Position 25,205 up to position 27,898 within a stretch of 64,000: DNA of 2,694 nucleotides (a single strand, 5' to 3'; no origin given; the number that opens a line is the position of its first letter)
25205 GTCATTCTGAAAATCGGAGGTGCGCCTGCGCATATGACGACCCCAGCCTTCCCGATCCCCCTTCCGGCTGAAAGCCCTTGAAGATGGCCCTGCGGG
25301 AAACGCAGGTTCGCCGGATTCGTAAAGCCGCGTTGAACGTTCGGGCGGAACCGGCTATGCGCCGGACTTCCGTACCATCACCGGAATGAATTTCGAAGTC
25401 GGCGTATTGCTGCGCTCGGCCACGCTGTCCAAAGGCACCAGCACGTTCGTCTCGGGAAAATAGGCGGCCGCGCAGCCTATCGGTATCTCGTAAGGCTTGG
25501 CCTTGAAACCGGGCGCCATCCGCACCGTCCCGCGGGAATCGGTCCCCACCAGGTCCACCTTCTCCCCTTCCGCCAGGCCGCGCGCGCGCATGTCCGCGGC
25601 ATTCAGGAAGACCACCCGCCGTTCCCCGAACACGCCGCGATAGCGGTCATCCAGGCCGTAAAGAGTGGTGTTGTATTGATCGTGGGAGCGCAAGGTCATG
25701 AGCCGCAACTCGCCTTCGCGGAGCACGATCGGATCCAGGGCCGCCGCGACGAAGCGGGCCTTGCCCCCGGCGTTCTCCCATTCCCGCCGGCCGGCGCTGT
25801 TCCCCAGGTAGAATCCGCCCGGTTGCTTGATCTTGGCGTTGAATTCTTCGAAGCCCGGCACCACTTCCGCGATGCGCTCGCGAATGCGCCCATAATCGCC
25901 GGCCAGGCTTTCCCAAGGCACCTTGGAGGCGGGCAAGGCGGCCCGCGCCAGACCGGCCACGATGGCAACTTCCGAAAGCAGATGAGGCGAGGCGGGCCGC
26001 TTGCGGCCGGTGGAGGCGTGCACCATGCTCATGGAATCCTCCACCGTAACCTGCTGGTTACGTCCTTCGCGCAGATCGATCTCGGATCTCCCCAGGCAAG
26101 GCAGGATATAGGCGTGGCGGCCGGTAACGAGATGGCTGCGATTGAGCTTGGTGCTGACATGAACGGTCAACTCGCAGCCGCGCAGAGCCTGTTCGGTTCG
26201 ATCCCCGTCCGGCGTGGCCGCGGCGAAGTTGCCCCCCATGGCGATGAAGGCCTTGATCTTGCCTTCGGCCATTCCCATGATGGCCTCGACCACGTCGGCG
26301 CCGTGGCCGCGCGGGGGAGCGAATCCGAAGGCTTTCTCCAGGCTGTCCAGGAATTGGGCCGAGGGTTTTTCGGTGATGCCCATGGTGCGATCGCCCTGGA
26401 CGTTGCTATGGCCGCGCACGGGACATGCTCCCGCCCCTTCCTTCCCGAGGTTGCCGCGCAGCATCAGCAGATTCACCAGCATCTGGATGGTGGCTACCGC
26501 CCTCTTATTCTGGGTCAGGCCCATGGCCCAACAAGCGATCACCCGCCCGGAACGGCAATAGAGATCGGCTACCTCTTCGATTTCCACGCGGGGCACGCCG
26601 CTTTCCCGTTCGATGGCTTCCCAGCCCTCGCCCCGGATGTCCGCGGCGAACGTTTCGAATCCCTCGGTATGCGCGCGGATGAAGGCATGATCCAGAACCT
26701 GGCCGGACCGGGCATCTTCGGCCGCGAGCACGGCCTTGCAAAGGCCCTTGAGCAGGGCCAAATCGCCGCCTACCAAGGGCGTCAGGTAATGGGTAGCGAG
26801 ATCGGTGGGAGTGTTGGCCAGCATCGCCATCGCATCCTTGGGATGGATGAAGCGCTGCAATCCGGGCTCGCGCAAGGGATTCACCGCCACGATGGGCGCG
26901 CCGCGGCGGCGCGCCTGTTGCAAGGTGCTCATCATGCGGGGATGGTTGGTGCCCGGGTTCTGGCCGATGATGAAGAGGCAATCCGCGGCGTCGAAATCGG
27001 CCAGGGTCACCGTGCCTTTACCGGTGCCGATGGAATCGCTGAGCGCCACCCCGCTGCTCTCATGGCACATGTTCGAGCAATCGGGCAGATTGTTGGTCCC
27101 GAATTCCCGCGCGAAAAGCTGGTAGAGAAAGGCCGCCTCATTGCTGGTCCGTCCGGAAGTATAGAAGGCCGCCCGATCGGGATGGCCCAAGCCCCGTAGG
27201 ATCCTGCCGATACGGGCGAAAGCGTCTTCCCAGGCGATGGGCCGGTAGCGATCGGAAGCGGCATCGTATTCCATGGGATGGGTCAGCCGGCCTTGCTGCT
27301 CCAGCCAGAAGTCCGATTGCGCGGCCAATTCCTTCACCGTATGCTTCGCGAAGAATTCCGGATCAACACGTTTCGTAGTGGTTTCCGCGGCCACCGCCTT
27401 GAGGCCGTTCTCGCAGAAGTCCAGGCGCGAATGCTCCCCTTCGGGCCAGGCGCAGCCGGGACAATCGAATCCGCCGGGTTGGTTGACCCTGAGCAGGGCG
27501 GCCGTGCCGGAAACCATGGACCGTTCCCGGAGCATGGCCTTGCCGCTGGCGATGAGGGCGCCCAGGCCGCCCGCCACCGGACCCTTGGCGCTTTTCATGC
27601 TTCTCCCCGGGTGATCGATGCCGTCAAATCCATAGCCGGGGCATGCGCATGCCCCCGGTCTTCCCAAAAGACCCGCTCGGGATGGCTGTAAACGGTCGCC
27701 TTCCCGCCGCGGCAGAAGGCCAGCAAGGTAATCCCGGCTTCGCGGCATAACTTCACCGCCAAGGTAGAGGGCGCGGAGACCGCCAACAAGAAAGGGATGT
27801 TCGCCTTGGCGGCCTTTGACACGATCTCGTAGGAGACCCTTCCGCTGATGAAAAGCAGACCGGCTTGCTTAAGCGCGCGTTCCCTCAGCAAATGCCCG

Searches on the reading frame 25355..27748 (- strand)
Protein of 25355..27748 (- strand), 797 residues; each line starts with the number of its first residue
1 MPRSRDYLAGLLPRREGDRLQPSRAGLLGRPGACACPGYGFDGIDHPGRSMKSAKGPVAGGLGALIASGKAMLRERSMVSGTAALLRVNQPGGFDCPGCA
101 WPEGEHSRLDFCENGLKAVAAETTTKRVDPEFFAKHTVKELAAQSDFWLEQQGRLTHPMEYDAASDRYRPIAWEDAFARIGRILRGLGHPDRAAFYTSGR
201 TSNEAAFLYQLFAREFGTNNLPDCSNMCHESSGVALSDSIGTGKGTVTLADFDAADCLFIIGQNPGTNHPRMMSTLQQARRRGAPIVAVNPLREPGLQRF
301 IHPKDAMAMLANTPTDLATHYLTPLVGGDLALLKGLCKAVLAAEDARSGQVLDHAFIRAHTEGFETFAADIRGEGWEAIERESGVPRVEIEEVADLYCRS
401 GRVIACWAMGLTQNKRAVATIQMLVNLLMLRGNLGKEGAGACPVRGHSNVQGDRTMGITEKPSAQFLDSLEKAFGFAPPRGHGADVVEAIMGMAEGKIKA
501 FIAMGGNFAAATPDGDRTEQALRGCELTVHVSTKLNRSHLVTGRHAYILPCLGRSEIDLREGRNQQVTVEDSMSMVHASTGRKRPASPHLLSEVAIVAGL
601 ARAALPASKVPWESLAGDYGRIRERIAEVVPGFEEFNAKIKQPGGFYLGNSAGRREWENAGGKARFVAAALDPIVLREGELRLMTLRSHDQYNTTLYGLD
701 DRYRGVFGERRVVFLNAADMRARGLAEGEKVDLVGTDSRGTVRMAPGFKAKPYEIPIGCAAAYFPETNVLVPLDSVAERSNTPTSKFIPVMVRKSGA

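Call 47: search_protein_families(library=pfam, proteins=[window:25355-27748:-], max_evalue=0.00001)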
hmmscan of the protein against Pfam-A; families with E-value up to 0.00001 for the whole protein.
window:25355-27748:- (797 aa): 2 families
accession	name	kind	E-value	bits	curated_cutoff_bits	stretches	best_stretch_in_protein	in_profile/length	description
PF00384.28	Molybdopterin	-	6.7e-19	68.6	24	1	154-530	1-291/353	Molybdopterin oxidoreductase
PF01568.27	Molydop_binding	-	1.4e-07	32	26.8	1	681-786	1-107/110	Molydopterin dinucleotide binding domain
